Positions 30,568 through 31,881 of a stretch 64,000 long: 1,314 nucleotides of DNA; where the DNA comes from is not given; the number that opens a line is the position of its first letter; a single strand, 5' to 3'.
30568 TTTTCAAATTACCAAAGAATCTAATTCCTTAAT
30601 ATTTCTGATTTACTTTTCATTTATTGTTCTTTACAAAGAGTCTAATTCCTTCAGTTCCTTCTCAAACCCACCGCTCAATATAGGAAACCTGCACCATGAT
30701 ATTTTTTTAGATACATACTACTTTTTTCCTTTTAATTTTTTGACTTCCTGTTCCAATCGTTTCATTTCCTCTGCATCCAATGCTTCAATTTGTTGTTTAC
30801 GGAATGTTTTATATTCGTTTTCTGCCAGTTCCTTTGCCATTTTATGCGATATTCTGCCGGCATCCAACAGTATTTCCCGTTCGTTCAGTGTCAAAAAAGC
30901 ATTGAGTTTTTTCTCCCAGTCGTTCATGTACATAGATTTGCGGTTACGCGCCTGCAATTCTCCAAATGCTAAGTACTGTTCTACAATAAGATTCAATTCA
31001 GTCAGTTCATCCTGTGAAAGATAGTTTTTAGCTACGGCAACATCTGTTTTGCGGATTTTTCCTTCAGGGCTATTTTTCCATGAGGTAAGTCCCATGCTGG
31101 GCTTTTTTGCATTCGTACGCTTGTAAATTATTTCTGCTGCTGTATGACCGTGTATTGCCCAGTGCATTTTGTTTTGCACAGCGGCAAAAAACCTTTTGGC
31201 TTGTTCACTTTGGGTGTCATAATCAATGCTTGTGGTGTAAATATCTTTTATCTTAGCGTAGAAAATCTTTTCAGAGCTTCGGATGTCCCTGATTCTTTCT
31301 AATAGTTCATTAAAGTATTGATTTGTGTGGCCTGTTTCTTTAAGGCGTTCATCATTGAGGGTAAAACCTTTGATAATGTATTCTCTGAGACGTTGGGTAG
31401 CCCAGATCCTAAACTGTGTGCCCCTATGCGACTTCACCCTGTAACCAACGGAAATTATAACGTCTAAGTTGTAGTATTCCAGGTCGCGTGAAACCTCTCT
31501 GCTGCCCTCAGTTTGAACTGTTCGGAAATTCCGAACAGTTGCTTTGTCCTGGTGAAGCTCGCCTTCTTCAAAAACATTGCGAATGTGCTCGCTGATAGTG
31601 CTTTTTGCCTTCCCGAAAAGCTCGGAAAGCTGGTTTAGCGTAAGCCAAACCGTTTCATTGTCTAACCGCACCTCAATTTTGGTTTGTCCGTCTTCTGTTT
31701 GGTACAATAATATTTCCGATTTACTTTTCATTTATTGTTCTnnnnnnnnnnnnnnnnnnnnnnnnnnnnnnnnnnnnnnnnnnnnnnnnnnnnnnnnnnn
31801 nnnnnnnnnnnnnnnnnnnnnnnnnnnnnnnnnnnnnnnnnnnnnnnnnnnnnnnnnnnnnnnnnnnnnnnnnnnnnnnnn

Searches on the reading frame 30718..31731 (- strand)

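Call 3: search_protein_families(library=pfam, proteins=[window:30718-31731:-], max_evalue=0.1)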
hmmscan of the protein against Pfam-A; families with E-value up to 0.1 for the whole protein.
window:30718-31731:- (337 aa): 4 families
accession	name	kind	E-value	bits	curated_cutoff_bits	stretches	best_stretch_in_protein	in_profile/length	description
PF13310.11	Virulence_RhuM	-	1.8e-114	381.7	33.7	1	64-314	1-248/252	Virulence protein RhuM family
PF09182.16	PuR_N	-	0.00057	20.2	24.6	1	28-53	19-44/70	Bacterial purine repressor, N-terminal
PF01022.26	HTH_5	-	0.009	16.3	22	1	30-52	16-38/47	Bacterial regulatory protein, arsR family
PF04967.18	HTH_10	-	0.081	13.2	23.1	0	31-53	25-47/53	HTH DNA binding domain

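Call 4: search_protein_families(library=padloc, proteins=[window:30718-31731:-], max_evalue=0.1)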
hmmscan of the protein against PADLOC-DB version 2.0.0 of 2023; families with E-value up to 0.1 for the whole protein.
window:30718-31731:- (337 aa): 40 families (the best 25 are shown)
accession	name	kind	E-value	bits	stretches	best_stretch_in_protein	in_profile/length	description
PDLC04851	PDC-S05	-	1.4e-144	479.4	1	2-331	7-336/342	-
PDLC04853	PDC-S05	-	2.2e-143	475.5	1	1-334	1-330/336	-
PDLC04852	PDC-S05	-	5.3e-135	447.8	1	3-333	9-335/346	-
PDLC04843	PDC-S05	-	1.2e-132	440.2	1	2-332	3-325/330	-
PDLC04868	PDC-S05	-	3.8e-130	431.8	1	3-323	4-326/335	-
PDLC04871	PDC-S05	-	1.3e-118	394.9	1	3-331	129-454/468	-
PDLC04864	PDC-S05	-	4.2e-116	385.1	1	61-332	2-272/277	-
PDLC04870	PDC-S05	-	6.6e-91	301.4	1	2-208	6-209/214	-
PDLC04876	PDC-S05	-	4.6e-72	239.4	1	3-168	6-171/174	-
PDLC04872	PDC-S05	-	5.3e-60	199.6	1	1-143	1-142/152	-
PDLC04965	PDC-S23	-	5.8e-60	201.4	1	1-155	1-157/327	-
PDLC04854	PDC-S05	-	9.7e-60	199.8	1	3-170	3-171/212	-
PDLC04964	PDC-S23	-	8.8e-59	197.3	1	4-151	3-149/331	-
PDLC04858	PDC-S05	-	3.1e-55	183.7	1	1-137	1-133/138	-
PDLC04879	PDC-S05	-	7.9e-52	174.5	1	1-134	1-130/285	-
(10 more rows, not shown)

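Call 5: search_protein_families(library=ncbifam, proteins=[window:30718-31731:-], max_evalue=0.1)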
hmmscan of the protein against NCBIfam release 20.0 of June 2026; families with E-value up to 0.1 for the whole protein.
window:30718-31731:- (337 aa): 2 families
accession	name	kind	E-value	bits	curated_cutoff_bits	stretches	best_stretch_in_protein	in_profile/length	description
NF053755.1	MsvR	equivalog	0.012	15.3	220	1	31-57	28-54/236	transcriptional factor MsvR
NF047346.1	SCCmet_ssDNA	equivalog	0.043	13.8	75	1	147-209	17-81/93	cassette chromosome ssDNA-binding protein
